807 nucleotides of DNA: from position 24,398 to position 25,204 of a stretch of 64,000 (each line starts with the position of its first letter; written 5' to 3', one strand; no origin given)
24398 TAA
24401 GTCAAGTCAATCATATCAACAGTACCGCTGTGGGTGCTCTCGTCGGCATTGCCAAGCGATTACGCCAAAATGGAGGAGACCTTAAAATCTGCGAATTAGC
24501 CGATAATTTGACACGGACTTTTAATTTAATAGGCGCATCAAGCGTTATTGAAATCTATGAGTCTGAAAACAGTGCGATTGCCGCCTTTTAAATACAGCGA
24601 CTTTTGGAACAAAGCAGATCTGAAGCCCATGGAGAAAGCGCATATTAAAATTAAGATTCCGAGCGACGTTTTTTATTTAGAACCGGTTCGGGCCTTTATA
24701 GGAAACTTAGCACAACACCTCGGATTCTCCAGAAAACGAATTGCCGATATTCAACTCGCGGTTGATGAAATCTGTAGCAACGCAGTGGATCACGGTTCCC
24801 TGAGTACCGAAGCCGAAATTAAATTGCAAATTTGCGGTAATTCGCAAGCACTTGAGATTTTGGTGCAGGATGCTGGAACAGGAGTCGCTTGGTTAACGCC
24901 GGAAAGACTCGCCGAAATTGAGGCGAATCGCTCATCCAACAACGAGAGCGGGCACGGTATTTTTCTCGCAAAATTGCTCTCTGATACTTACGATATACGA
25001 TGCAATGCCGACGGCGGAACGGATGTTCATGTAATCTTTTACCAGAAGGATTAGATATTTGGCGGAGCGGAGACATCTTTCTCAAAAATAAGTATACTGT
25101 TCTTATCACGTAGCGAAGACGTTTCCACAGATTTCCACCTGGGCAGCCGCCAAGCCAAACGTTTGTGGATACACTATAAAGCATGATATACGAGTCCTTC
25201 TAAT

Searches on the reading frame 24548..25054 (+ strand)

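Call 62: search_protein_families(library=pfam, proteins=[window:24548-25054:+], max_evalue=0.001)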
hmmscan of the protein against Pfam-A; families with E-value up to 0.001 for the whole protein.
window:24548-25054:+ (168 aa): 2 families
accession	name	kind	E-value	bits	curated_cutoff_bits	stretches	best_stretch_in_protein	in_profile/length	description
PF13581.12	HATPase_c_2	-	4.3e-20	72.4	27.4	1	38-162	2-125/127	Histidine kinase-like ATPase domain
PF02518.31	HATPase_c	-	1.7e-07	32.1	26.4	1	67-164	5-107/111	Histidine kinase-, DNA gyrase B-, and HSP90-like ATPase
